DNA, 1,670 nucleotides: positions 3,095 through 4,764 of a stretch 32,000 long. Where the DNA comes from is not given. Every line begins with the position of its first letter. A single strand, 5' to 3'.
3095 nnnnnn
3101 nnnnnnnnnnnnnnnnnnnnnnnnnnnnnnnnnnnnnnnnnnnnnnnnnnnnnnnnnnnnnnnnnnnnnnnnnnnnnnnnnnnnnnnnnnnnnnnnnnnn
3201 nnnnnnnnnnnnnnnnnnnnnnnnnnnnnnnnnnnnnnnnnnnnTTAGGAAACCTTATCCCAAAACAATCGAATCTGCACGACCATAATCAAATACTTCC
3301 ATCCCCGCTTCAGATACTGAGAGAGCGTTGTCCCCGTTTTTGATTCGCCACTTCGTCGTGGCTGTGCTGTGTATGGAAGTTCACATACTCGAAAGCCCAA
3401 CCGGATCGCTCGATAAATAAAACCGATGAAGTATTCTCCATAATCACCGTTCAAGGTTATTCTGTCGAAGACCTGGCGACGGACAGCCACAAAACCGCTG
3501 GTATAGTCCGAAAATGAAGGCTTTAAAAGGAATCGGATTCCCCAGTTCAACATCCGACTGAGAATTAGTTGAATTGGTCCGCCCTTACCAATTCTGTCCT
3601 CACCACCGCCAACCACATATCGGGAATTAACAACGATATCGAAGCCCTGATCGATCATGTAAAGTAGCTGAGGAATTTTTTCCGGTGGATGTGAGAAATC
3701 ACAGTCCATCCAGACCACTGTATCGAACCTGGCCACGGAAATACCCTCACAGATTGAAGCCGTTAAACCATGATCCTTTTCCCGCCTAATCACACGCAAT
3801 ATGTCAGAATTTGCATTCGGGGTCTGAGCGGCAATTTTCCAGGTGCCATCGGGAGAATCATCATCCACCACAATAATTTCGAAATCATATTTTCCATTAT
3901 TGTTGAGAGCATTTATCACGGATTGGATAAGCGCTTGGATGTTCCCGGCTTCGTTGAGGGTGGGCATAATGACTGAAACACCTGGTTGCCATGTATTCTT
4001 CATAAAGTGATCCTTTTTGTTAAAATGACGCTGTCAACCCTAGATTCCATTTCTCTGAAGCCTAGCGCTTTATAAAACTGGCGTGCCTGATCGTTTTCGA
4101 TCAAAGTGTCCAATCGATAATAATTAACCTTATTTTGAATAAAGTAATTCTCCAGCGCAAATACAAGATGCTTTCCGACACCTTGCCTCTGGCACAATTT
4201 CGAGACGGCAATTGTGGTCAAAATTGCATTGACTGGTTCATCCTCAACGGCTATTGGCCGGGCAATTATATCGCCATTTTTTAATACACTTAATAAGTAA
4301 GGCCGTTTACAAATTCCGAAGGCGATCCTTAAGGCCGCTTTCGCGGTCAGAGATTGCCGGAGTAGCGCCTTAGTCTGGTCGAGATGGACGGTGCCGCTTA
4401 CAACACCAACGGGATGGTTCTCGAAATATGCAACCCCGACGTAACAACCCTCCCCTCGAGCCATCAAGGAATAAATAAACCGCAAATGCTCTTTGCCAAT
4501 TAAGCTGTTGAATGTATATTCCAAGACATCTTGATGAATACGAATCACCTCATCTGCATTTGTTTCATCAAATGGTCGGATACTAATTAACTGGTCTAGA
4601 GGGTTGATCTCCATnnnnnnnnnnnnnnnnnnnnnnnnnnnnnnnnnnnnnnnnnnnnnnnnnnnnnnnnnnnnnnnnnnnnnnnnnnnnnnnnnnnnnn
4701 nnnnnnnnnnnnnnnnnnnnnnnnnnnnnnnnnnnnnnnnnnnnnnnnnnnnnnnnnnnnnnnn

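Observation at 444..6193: Translationally coupled five-gene module predicts a lipid-linked acetamido-deoxyhexose decoration pathway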

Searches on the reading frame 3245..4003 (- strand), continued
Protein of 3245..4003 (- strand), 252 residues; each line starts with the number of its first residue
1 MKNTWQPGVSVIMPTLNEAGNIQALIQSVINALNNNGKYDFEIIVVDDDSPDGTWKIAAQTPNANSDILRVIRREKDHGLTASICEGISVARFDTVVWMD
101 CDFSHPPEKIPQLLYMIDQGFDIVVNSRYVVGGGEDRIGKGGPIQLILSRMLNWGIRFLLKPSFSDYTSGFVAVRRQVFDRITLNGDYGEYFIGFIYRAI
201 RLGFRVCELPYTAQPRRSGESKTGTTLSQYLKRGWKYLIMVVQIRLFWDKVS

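Call 68: search_protein_families(library=ncbifam, proteins=[L032:6762-7814:+, L083:4015-5064:+, L038:7389-8447:+, L032:8969-9325:+, L061:3722-4132:+, L032:7807-8937:+], max_evalue=0.00001)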
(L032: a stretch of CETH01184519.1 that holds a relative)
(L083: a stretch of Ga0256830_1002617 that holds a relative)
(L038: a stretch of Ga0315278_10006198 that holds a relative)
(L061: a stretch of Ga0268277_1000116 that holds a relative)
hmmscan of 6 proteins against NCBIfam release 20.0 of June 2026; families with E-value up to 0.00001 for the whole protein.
L032:6762-7814:+ (351 aa): 10 families
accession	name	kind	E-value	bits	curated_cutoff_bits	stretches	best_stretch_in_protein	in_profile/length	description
TIGR01472.1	gmd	equivalog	1.9e-122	408.7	415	1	3-319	1-341/342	GDP-mannose 4,6-dehydratase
TIGR01181.1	dTDP_gluc_dehyt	equivalog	2.4e-33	115.6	365.1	1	5-314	2-309/321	dTDP-glucose 4,6-dehydratase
TIGR04180.1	EDH_00030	hypoth_equivalog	8.9e-26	90.6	475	1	6-303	2-296/297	NAD-dependent 4,6-dehydratase LegB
TIGR01179.1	galE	equivalog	3.5e-23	81.9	262.3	1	6-162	3-157/332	UDP-glucose 4-epimerase GalE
TIGR02622.1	CDP_4_6_dhtase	equivalog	1.4e-22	80.3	278.45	1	3-169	5-173/352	CDP-glucose 4,6-dehydratase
NF007582.0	PRK10217.1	equivalog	1.8e-18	66.8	698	1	3-315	2-330/355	dTDP-glucose 4,6-dehydratase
NF007490.0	PRK10084.1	subfamily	6e-14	51.8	649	1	6-323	4-340/361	dTDP-glucose 4,6-dehydratase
NF011728.1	PRK15181.1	equivalog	2.8e-07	29.9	760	1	3-311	16-332/348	Vi polysaccharide biosynthesis UDP-N-acetylglucosaminuronic acid C-4 epimerase TviC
NF007956.0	PRK10675.1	subfamily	3.6e-07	29.6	394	0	6-156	4-155/338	UDP-glucose 4-epimerase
NF043036.1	ErythonDh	equivalog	5.4e-07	29.1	325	1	5-162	3-161/321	D-erythronate dehydrogenase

L083:4015-5064:+ (350 aa): 10 families
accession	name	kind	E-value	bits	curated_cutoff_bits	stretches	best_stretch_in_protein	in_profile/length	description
TIGR01472.1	gmd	equivalog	5.5e-124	413.8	415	1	2-317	1-340/342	GDP-mannose 4,6-dehydratase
TIGR01181.1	dTDP_gluc_dehyt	equivalog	2.3e-29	102.5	365.1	1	4-314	2-310/321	dTDP-glucose 4,6-dehydratase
TIGR04180.1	EDH_00030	hypoth_equivalog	1.3e-25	90.1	475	1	5-302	2-296/297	NAD-dependent 4,6-dehydratase LegB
TIGR01179.1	galE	equivalog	1.3e-25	89.9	262.3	2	4-160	2-156/332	UDP-glucose 4-epimerase GalE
TIGR02622.1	CDP_4_6_dhtase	equivalog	6.3e-25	88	278.45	1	2-167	5-172/352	CDP-glucose 4,6-dehydratase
NF007582.0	PRK10217.1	equivalog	6.5e-14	51.8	698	1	1-235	1-242/355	dTDP-glucose 4,6-dehydratase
NF007490.0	PRK10084.1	subfamily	8.7e-10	38.1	649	1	51-317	51-336/361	dTDP-glucose 4,6-dehydratase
NF043036.1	ErythonDh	equivalog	1.8e-08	34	325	1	4-154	3-154/321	D-erythronate dehydrogenase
TIGR03466.1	HpnA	hypoth_equivalog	2.5e-06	26.6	367.65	1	3-157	2-149/327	hopanoid-associated sugar epimerase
NF042423.1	oxyalk_red_Shew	equivalog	5.2e-06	25.8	580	1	2-166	9-154/331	2-alkyl-3-oxoalkanoate reductase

L038:7389-8447:+ (353 aa): 9 families
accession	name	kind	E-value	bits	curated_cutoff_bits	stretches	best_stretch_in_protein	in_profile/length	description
TIGR01472.1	gmd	equivalog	3e-153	510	415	1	16-340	1-341/342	GDP-mannose 4,6-dehydratase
TIGR01181.1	dTDP_gluc_dehyt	equivalog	1.5e-25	90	365.1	1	70-328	51-302/321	dTDP-glucose 4,6-dehydratase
TIGR04180.1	EDH_00030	hypoth_equivalog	6.4e-22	78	475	1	19-324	2-296/297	NAD-dependent 4,6-dehydratase LegB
TIGR02622.1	CDP_4_6_dhtase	equivalog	7.6e-18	64.8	278.45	1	14-136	3-121/352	CDP-glucose 4,6-dehydratase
TIGR01179.1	galE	equivalog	1.7e-14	53.4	262.3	1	19-334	3-319/332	UDP-glucose 4-epimerase GalE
NF007582.0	PRK10217.1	equivalog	4.3e-12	45.8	698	1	66-284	48-267/355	dTDP-glucose 4,6-dehydratase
NF007490.0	PRK10084.1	subfamily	7.5e-11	41.6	649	1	72-327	53-324/361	dTDP-glucose 4,6-dehydratase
NF011728.1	PRK15181.1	equivalog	1.5e-07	30.8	760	1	15-328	15-328/348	Vi polysaccharide biosynthesis UDP-N-acetylglucosaminuronic acid C-4 epimerase TviC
NF043036.1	ErythonDh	equivalog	6.4e-07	28.9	325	1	17-178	2-156/321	D-erythronate dehydrogenase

L032:8969-9325:+ (119 aa): 1 family
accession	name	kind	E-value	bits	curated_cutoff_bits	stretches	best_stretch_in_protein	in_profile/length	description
NF002816.2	PRK02971.1-2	equivalog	8e-06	26.3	99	1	11-117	7-116/120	4-amino-4-deoxy-L-arabinose-phosphoundecaprenol flippase subunit ArnF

L061:3722-4132:+ (137 aa): 3 families
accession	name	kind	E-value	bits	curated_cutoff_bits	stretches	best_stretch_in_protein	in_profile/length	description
NF011625.2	PRK15051.1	equivalog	5.5e-15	55.5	92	1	23-135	2-108/111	4-amino-4-deoxy-L-arabinose-phosphoundecaprenol flippase subunit ArnE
NF002816.2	PRK02971.1-2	equivalog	1.1e-12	48.5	99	1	27-134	3-116/120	4-amino-4-deoxy-L-arabinose-phosphoundecaprenol flippase subunit ArnF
TIGR03340.1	phn_DUF6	hypoth_equivalog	5.9e-07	29.4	288.15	1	87-136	86-135/281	phosphonate utilization associated putative membrane protein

L032:7807-8937:+ (377 aa): 16 families
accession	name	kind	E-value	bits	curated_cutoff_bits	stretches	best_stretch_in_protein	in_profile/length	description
TIGR04181.1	NHT_00031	hypoth_equivalog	3.7e-102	341.8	420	1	9-356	1-359/359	LegC family aminotransferase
TIGR03588.1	PseC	equivalog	8.3e-74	248.8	423.5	1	35-375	27-380/380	UDP-4-amino-4,6-dideoxy-N-acetyl-beta-L-altrosamine transaminase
NF008687.0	PRK11706.1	equivalog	1.5e-66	224.7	375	1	9-346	2-345/375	dTDP-4-amino-4,6-dideoxygalactose transaminase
NF011936.0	PRK15407.1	equivalog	3.2e-63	213.9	423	2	9-214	37-249/440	lipopolysaccharide biosynthesis protein RfbH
TIGR02379.1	ECA_wecE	subfamily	1.8e-59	201.5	434.85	1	9-340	2-341/376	dTDP-4-amino-4,6-dideoxy-D-glucose transaminase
NF008658.2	PRK11658.1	equivalog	2.3e-57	194.3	631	1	9-371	5-373/379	UDP-4-amino-4-deoxy-L-arabinose aminotransferase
TIGR04427.1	PLP_DesI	equivalog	2e-52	178.6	650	1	27-372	41-380/390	dTDP-4-dehydro-6-deoxyglucose aminotransferase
NF004770.0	PRK06108.1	subfamily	3.4e-09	36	422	1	44-161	87-211/396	pyridoxal phosphate-dependent aminotransferase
NF005816.0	PRK07682.1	equivalog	5.2e-09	35.2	620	1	43-160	79-203/390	aminotransferase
NF005744.0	PRK07568.1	subfamily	8.4e-07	28.1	389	1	45-177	80-218/398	pyridoxal phosphate-dependent aminotransferase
NF004975.0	PRK06348.1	equivalog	8.6e-07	28.3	549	1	43-193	79-230/384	pyridoxal phosphate-dependent aminotransferase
NF006569.0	PRK09082.1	subfamily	9.4e-07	28.2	420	1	41-133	78-170/386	methionine aminotransferase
NF005817.0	PRK07683.1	equivalog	1.6e-06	27.1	575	1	57-134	92-169/387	aminotransferase A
NF041091.1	asp_aminotase_Arch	equivalog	2.1e-06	26.8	550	1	54-159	87-199/376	aspartate aminotransferase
NF005305.0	PRK06836.1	equivalog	3.6e-06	26.5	376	1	42-132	87-176/396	pyridoxal phosphate-dependent aminotransferase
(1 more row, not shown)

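Call 82: search_solved_structures(query=window:3245-4003:-, max_evalue=1e-20, show_alignments=1)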
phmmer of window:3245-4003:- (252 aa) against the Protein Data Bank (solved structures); distinct sequences matched with E-value up to 1e-20: 1.
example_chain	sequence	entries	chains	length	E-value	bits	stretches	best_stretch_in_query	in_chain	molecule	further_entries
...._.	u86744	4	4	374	1.7e-33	119.4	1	8-236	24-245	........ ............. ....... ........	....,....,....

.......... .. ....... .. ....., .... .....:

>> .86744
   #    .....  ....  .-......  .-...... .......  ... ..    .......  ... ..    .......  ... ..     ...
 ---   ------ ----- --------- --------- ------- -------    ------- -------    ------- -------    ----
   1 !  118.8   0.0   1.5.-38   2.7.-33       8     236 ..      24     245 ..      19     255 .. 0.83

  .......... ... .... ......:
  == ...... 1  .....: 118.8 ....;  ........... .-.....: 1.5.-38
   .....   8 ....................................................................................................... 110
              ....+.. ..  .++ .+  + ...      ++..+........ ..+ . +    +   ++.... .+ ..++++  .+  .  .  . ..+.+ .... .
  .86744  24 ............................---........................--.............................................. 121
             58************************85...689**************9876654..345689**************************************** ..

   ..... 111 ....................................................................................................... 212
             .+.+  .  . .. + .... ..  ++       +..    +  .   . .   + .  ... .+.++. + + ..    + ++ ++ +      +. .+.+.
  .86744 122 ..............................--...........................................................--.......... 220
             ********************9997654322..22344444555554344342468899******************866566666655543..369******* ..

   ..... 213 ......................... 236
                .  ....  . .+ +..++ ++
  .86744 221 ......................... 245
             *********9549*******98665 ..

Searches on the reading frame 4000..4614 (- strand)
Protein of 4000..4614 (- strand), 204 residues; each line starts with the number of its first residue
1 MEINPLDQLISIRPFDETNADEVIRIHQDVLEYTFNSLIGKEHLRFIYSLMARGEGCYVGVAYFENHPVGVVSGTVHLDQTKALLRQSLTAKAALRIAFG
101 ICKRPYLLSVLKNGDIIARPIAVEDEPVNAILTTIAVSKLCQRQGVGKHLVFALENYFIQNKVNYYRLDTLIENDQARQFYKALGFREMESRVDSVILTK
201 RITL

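Call 4: search_protein_families(library=pfam, proteins=[window:4000-4614:-], max_evalue=0.01)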
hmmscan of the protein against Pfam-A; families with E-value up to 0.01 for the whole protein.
window:4000-4614:- (204 aa): 5 families
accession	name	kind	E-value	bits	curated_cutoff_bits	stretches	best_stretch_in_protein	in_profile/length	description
PF00583.31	Acetyltransf_1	-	7.6e-13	49.2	20.7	1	53-186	31-116/116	Acetyltransferase (GNAT) family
PF13673.13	Acetyltransf_10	-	3.2e-10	40.5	23.6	1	105-192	30-113/128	Acetyltransferase (GNAT) domain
PF13508.13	Acetyltransf_7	-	4.7e-10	40.1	27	1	114-188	12-84/84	Acetyltransferase (GNAT) domain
PF08445.16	FR47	-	1.2e-05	25.7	22.1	1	130-191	22-82/86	FR47-like protein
PF13420.13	Acetyltransf_4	-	6.3e-05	23.5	24.3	1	105-187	49-135/155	Acetyltransferase (GNAT) domain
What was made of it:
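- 4000..4614 (-): 204-aa GNAT N-acetyltransferase. Proposed to N-acetylate the amino sugar. Pfam Acetyltransf_1 7.6e-13 (call 4).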

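Call 5: search_protein_families(library=ncbifam, proteins=[window:4000-4614:-], max_evalue=0.01)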
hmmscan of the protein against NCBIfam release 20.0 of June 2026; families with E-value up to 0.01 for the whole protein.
window:4000-4614:- (204 aa): 18 families
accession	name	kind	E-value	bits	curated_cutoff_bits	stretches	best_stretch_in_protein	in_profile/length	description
TIGR01575.1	rimI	equivalog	1.3e-10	41.5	86.4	1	113-192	40-118/132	ribosomal protein S18-alanine N-acetyltransferase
TIGR03103.1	trio_acet_GNAT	equivalog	1.5e-08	33.6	569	1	122-190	148-216/547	N-acetylglutaminylglutamine synthetase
NF002959.0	PRK03624.1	equivalog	3.3e-07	30.1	124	1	134-202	77-141/147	GNAT family acetyltransferase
NF007025.1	PRK09491.1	equivalog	3.5e-06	27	173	1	129-193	62-126/145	ribosomal protein S18-alanine N-acetyltransferase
TIGR03585.1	PseH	equivalog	5.4e-06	26.6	93.1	1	141-190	88-137/156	UDP-4-amino-4,6-dideoxy-N-acetyl-beta-L-altrosamine N-acetyltransferase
NF043067.1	AAC_6p_group_E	equivalog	6.4e-05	22.9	140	1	130-191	71-132/140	aminoglycoside 6'-N-acetyltransferase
NF000224.3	AAC_6p_Acine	exception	0.00013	22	225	1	127-193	74-139/146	AAC(6')-Ighjkrstuvwx family aminoglycoside N-acetyltransferase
NF033076.0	AAC_6p_Yersi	exception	0.00018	21.9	290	1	130-192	73-135/140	aminoglycoside 6'-N-acetyltransferase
NF040501.1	resist_ArsN2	equivalog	0.00023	20.8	125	1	121-191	40-106/133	arsenic resistance N-acetyltransferase ArsN2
NF007853.0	PRK10562.1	equivalog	0.00047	20.4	125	1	131-193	70-127/146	N-acetyltransferase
NF041716.1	HxA_phane_GNAT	equivalog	0.00073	19.5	250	1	133-193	86-147/152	cyclophane-containing RiPP N-acetyltransferase HaaN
NF033374.6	AAC_6p_Id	exception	0.0023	18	320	1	127-193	75-140/149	aminoglycoside N-acetyltransferase AAC(6')-Id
NF000021.4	AAC_6p_Serra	exception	0.0044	16.8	310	1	124-192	71-138/146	aminoglycoside 6'-N-acetyltransferase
NF033213.1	matur_PanM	equivalog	0.0047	16.7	68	1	126-190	59-125/130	aspartate 1-decarboxylase autocleavage activator PanM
NF000110.2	AAC_6p_If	exception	0.0051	16.9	300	1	131-202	74-142/144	aminoglycoside N-acetyltransferase AAC(6')-If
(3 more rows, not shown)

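Call 22: search_solved_structures(query=window:4000-4614:-, max_evalue=0.01)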
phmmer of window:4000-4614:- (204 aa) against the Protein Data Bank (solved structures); distinct sequences matched with E-value up to 0.01: 2.
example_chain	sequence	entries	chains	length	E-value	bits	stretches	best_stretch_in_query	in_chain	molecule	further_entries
4pv6_C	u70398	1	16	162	0.0049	19.6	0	128-186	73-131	N-terminal acetyltransferase complex subunit [ARD1]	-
5f46_A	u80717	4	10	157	0.0096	18.6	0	130-183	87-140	aminoglycoside acetyltransferase meta-AAC0020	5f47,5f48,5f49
